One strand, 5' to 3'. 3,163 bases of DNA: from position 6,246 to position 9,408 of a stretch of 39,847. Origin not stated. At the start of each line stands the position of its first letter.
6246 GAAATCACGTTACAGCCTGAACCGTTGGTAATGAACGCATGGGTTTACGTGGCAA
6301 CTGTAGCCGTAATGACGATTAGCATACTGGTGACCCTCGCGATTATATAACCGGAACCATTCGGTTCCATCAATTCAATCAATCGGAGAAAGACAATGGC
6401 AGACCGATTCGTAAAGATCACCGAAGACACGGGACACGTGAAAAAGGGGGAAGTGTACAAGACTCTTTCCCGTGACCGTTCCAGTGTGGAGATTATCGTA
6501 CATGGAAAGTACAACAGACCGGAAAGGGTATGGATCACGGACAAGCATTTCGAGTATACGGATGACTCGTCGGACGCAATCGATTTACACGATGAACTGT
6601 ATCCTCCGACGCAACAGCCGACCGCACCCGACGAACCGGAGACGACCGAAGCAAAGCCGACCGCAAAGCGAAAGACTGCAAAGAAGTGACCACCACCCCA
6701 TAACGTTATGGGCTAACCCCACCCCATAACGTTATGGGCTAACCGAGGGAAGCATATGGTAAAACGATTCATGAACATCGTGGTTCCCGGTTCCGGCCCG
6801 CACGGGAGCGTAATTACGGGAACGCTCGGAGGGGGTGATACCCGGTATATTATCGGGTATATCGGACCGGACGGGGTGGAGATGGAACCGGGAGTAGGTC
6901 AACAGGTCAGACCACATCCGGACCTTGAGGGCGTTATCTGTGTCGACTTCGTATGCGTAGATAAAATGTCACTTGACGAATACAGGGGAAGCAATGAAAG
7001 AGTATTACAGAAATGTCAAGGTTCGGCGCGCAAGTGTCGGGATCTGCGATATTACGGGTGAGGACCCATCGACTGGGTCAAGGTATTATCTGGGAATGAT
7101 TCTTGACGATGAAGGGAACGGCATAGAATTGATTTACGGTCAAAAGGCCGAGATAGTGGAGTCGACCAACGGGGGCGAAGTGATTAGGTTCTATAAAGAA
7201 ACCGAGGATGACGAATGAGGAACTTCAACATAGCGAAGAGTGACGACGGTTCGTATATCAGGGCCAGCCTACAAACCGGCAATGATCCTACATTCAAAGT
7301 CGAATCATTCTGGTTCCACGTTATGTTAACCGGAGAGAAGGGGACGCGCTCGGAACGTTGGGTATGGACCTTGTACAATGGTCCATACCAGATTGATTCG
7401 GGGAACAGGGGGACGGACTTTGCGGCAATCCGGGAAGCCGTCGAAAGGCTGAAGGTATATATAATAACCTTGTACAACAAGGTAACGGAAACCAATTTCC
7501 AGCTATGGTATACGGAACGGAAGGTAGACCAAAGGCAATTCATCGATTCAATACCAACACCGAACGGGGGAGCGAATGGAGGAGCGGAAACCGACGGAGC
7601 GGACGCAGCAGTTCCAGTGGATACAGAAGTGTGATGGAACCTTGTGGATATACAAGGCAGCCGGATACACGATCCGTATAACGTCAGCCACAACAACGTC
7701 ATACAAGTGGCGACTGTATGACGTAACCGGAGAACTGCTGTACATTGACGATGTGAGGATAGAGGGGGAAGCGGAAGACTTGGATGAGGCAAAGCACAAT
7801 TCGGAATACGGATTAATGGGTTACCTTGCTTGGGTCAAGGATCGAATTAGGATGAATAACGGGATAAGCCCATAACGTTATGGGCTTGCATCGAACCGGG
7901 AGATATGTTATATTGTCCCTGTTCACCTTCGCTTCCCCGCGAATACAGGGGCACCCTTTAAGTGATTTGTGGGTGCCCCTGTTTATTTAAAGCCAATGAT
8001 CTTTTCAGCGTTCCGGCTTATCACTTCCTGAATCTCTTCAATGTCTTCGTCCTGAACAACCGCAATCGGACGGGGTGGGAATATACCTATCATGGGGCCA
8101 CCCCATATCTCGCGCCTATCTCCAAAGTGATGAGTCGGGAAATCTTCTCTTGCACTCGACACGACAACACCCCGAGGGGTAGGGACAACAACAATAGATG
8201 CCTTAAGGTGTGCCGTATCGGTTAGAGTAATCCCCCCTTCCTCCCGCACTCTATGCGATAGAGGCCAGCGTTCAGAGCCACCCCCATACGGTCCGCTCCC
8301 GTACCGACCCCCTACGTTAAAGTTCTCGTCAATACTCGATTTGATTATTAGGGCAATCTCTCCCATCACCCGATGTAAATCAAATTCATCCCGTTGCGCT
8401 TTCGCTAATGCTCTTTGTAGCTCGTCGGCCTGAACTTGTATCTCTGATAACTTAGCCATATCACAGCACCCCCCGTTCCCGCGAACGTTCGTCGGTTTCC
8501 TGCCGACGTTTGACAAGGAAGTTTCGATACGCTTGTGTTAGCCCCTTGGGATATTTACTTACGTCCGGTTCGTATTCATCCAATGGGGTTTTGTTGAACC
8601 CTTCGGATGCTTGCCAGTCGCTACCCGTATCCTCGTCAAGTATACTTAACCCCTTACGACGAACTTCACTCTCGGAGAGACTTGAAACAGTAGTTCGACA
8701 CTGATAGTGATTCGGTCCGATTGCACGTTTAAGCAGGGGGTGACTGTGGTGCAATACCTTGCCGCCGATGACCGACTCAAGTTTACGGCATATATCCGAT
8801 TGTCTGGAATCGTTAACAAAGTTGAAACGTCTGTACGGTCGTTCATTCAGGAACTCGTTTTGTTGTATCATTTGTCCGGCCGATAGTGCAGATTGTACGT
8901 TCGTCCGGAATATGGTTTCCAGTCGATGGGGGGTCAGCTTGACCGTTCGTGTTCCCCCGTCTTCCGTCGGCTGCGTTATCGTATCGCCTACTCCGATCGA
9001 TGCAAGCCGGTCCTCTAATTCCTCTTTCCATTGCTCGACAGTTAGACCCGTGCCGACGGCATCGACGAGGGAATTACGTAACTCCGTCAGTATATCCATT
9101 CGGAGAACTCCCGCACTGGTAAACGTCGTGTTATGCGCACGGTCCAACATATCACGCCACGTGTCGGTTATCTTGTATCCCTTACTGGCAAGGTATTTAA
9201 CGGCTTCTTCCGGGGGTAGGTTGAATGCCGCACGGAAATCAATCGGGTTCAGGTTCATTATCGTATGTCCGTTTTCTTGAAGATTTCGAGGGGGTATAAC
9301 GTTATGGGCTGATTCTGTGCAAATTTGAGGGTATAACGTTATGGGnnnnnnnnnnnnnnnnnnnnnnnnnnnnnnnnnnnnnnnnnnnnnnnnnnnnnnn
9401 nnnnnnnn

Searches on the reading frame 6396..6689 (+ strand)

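Call 58: search_protein_families(library=phrogs, proteins=[window:6396-6689:+], max_evalue=0.01)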
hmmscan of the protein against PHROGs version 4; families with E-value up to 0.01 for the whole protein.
window:6396-6689:+ (97 aa): 1 family
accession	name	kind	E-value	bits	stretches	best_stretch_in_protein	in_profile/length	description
phrog_24291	-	unknown function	0.0022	18.6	1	14-65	198-248/255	-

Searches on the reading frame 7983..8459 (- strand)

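Call 57: search_protein_families(library=pfam, proteins=[window:7983-8459:-], max_evalue=0.1)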
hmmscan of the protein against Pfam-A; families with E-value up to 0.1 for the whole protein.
window:7983-8459:- (158 aa): 1 family
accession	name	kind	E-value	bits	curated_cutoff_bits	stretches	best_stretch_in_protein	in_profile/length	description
PF05069.18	Phage_tail_S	-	1.1e-06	29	24.3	1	11-149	3-145/148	Phage virion morphogenesis family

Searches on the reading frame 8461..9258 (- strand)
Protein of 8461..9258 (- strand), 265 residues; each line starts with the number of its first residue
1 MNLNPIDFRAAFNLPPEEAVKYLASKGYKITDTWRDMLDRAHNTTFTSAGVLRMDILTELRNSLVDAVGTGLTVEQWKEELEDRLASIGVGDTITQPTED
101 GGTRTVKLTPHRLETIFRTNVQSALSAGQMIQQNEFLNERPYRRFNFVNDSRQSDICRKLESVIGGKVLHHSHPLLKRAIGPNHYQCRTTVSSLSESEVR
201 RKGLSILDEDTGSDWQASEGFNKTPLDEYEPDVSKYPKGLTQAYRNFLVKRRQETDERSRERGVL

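Call 11: search_protein_families(library=phrogs, proteins=[window:8461-9258:-], max_evalue=0.01)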
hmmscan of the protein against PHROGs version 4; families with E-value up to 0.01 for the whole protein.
window:8461-9258:- (265 aa): 6 families
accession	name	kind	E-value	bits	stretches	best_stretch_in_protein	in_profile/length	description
phrog_220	-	head and packaging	6.7e-48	164.5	1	5-222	891-1088/1338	minor head protein and DNA pilot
phrog_6577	-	unknown function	9.7e-09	35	1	21-202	82-237/1066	-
phrog_28631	-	unknown function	1.6e-07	31.3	1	108-212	112-212/550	-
phrog_19194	-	unknown function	6.6e-05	22.8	1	111-222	121-225/438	-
phrog_2468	-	head and packaging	0.0064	17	1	59-131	151-203/303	head morphogenesis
phrog_3517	-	head and packaging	0.0068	16.7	0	107-192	229-326/371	head morphogenesis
